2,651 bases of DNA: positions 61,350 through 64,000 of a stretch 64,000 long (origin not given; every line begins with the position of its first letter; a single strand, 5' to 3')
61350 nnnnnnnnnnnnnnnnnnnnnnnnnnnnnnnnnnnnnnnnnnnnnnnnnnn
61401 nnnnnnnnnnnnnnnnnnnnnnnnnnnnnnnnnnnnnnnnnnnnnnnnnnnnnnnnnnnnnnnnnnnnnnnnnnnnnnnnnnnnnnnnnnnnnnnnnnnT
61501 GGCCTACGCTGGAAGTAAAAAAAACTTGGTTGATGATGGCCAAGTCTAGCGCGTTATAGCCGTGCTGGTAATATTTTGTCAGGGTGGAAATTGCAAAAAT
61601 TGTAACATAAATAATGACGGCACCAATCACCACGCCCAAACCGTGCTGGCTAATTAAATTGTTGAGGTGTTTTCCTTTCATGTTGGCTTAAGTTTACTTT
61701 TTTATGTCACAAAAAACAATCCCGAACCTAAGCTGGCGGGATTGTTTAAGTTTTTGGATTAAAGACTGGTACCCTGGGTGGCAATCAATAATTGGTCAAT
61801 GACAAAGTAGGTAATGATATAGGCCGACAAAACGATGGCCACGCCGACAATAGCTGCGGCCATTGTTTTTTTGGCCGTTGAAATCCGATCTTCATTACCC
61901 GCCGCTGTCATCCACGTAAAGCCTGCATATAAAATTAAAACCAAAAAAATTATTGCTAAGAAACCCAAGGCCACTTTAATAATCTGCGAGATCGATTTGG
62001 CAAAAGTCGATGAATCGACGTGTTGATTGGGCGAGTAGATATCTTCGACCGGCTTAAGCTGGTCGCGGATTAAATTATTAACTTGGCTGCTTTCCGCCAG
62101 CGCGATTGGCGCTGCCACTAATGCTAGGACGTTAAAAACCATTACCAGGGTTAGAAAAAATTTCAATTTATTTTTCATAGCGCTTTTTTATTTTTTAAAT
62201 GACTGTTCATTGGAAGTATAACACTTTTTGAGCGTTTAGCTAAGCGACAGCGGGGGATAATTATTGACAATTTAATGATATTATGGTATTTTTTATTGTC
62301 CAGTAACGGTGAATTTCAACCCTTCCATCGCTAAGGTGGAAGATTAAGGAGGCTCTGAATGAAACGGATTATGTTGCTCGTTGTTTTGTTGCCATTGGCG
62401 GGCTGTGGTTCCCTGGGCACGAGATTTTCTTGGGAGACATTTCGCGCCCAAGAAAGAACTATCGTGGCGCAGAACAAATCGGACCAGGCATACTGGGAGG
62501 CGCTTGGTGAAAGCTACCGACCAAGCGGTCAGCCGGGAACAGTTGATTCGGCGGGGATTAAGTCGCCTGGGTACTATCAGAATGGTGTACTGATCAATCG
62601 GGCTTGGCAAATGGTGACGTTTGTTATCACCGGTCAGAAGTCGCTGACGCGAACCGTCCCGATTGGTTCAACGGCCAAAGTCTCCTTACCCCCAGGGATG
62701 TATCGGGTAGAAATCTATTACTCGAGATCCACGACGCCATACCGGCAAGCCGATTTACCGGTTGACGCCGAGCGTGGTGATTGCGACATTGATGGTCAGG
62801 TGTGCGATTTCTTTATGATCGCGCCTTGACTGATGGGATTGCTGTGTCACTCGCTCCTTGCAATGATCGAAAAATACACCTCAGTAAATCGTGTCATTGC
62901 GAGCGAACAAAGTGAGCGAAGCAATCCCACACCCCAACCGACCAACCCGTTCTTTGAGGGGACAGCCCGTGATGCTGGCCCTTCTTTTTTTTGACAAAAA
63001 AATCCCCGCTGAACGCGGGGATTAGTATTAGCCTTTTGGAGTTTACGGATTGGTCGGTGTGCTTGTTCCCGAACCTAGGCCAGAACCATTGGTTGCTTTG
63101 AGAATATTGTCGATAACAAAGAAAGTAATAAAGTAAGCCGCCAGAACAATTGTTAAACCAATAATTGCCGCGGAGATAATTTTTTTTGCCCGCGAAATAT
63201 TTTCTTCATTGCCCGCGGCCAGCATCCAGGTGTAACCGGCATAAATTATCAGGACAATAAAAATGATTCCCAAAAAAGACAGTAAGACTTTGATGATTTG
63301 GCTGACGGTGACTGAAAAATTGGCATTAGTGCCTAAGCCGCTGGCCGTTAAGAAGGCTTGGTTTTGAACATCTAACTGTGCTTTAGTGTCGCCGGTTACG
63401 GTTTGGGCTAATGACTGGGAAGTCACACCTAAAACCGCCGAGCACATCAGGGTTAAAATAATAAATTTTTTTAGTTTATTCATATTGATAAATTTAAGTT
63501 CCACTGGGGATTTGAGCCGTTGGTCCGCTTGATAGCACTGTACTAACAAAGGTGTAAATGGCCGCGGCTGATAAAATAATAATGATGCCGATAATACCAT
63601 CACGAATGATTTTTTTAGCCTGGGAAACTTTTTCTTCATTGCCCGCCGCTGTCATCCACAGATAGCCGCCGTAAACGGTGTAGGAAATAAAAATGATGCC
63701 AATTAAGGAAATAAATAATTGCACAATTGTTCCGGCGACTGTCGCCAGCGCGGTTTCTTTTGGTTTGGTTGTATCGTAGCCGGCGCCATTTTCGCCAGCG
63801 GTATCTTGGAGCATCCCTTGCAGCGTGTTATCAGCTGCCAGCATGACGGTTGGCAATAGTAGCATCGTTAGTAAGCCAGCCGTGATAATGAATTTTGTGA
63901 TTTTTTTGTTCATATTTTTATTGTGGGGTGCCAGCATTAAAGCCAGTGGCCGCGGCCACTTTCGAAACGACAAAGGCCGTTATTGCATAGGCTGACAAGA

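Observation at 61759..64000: Array of at least 4 divergent TrbC/VirB2-like pilin paralogs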

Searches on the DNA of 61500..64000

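Call 74: search_rna_families(source=window, start=61500, end=64000, threshold=evalue, max_evalue=1)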
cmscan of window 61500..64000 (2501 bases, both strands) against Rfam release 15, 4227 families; matches with E-value up to 1: 1.
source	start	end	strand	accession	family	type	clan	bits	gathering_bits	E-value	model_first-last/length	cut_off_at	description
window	62996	63078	-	RF00513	Trp_leader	Cis-reg; leader;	-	21.9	41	0.23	1-100/100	no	Tryptophan operon leader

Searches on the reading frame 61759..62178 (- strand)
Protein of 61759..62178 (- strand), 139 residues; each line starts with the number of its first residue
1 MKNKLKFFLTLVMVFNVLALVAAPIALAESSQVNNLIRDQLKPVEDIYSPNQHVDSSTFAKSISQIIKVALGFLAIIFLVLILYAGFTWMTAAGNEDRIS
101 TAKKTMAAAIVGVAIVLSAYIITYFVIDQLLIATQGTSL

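Call 7: search_protein_families(library=pfam, proteins=[window:61759-62178:-], max_evalue=1)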
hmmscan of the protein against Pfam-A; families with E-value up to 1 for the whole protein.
window:61759-62178:- (139 aa): 11 families
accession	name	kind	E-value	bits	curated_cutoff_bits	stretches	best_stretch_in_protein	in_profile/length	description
PF18895.5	T4SS_pilin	-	1.8e-07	31.5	26.6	1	58-126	7-71/71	Type IV secretion system pilin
PF13800.11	Sigma_reg_N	-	0.0038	17.9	26.3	2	9-62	18-71/91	Sigma factor regulator N-terminal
PF19607.4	DUF6112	-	0.0077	16.5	25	1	60-117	13-71/88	Family of unknown function (DUF6112)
PF06664.17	WLS-like_TM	-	0.036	13.8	28.3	1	36-124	125-211/247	Wntless-like, transmembrane domain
PF20520.3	Ac45-VOA1_TM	-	0.11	12.7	25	1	72-91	10-29/39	V0 complex accessory subunit Ac45/VOA1 transmembrane domain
PF06024.17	Orf78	-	0.12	13.2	29.4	2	98-128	57-87/101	Orf78 (ac78)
PF05987.18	DUF898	-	0.16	11.5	28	1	58-129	172-243/336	Bacterial protein of unknown function (DUF898)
PF03994.20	DUF350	-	0.2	12.1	26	1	65-127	5-65/133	Domain of Unknown Function (DUF350)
PF02300.22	Fumarate_red_C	-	0.27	11.8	24.2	1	73-126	69-122/127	Fumarate reductase subunit C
PF06679.17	DUF1180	-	0.37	11.6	27.7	1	100-127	91-118/167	Membrane protein FAM174-like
PF02439.20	Adeno_E3_CR2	-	0.44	10.8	36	0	63-85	6-27/38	Adenovirus E3 region protein CR2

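Call 8: search_protein_families(library=ncbifam, proteins=[window:61759-62178:-], max_evalue=1)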
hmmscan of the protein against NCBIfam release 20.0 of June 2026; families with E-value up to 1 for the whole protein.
window:61759-62178:- (139 aa): 8 families
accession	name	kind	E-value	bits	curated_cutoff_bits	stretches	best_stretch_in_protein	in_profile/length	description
NF045849.1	ICE_MMCAP2_0565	equivalog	1.1e-07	31.5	40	1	58-129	8-79/80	Mbov_0395 family pilin-like conjugal transfer protein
NF046000.1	MAG1210_fam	subfamily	0.003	16.3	275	1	27-123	27-117/550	MAG1210 family protein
NF009951.1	PRK13415.1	equivalog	0.0034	17.2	242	1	7-92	4-95/219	flagella biosynthesis regulatory protein FliZ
NF047765.1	LIC_13387_fam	subfamily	0.01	15.5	33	1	65-127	52-113/131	LIC_13387 family protein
TIGR03349.1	IV_VI_DotU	subfamily_domain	0.034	13.9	89.95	0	31-90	147-205/211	DotU/TssL family secretion system protein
TIGR03592.1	yidC_oxa1_cterm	subfamily_domain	0.072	13.1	84.3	1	44-135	102-185/191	membrane protein insertase YidC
NF041560.1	T6SS_Burk_ExIF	subfamily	0.31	10.7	90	1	45-127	108-184/234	putative type VI secretion system effector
NF041882.1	PA3371_fam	equivalog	0.37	11.8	50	1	74-118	4-46/60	PA3371 family protein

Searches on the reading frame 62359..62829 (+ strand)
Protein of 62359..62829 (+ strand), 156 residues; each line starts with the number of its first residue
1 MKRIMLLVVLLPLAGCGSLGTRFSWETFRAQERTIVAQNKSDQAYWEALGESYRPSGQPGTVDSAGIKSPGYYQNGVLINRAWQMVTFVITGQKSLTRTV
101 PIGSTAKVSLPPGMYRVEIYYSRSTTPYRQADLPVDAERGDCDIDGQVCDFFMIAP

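Call 7: search_protein_families(library=pfam, proteins=[window:62359-62829:+], max_evalue=1)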
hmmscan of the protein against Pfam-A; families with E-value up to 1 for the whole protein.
window:62359-62829:+ (156 aa): 1 family
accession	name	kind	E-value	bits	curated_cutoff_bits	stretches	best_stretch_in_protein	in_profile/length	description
PF20251.4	Big_14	-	0.064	13.7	27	1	79-117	54-90/104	Bacterial Ig-like domain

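Call 8: search_protein_families(library=ncbifam, proteins=[window:62359-62829:+], max_evalue=1)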
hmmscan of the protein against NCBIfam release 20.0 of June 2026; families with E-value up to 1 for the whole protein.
window:62359-62829:+ (156 aa): 1 family
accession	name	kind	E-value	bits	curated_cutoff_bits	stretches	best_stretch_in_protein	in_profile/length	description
NF047847.2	SS_mature_LptM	equivalog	0.092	12.8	27.7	1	1-17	1-21/31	LPS translocon maturation chaperone LptM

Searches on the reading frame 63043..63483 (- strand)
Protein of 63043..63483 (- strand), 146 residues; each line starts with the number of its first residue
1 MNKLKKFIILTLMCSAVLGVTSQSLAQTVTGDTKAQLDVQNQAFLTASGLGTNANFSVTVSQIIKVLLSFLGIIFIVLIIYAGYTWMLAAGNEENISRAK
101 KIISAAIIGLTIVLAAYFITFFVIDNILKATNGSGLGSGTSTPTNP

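Call 7: search_protein_families(library=pfam, proteins=[window:63043-63483:-], max_evalue=1)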
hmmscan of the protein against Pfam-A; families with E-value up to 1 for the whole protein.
window:63043-63483:- (146 aa): 11 families
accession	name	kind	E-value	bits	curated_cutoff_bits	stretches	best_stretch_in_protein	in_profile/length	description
PF18895.5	T4SS_pilin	-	2.7e-07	31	26.6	1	60-120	8-68/71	Type IV secretion system pilin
PF04290.18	DctQ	-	0.0017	18.7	28.3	1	56-130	57-129/132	Tripartite ATP-independent periplasmic transporters, DctQ component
PF13803.12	DUF4184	-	0.0018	18.5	25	1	9-123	104-209/229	Domain of unknown function (DUF4184)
PF05545.16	FixQ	-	0.12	12.7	29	1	66-103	8-45/49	Cbb3-type cytochrome oxidase component FixQ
PF05987.18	DUF898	-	0.12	11.8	28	1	52-124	169-241/336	Bacterial protein of unknown function (DUF898)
PF19607.4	DUF6112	-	0.15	12.3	25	1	59-116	15-72/88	Family of unknown function (DUF6112)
PF11346.13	DUF3149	-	0.22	11.6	23.2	1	103-123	12-32/40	Protein of unknown function (DUF3149)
PF02669.20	KdpC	-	0.35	11.1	24.1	1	63-120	7-64/182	K+-transporting ATPase, c chain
PF06024.17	Orf78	-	0.37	11.5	29.4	1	37-97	35-95/101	Orf78 (ac78)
PF20990.2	DUF2207_C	-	0.55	10.3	33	1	52-121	128-185/247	Predicted membrane protein (DUF2207) C-terminal domain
PF06664.17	WLS-like_TM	-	0.85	9.3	28.3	0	53-121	148-211/247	Wntless-like, transmembrane domain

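Call 8: search_protein_families(library=ncbifam, proteins=[window:63043-63483:-], max_evalue=1)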
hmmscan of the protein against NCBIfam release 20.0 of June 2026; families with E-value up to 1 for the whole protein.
window:63043-63483:- (146 aa): 8 families
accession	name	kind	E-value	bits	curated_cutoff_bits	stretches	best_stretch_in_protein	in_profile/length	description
NF045849.1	ICE_MMCAP2_0565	equivalog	1.5e-05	24.5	40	1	59-126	9-79/80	Mbov_0395 family pilin-like conjugal transfer protein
NF046000.1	MAG1210_fam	subfamily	0.0055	15.4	275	1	51-129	52-125/550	MAG1210 family protein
NF007973.0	PRK10697.1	equivalog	0.025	14.5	136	1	48-101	24-77/119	envelope stress response membrane protein PspC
NF047765.1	LIC_13387_fam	subfamily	0.048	13.3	33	1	74-123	64-113/131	LIC_13387 family protein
NF041560.1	T6SS_Burk_ExIF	subfamily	0.085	12.5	90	1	61-125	126-186/234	putative type VI secretion system effector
NF008281.1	PRK11059.1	equivalog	0.094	11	663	1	35-105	106-175/633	RNase E specificity factor CsrD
TIGR02978.1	phageshock_pspC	equivalog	0.11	12.4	104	1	48-95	18-65/121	envelope stress response membrane protein PspC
NF033218.1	anchor_AmaP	equivalog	0.23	11.2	55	1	62-124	3-67/166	alkaline shock response membrane anchor protein AmaP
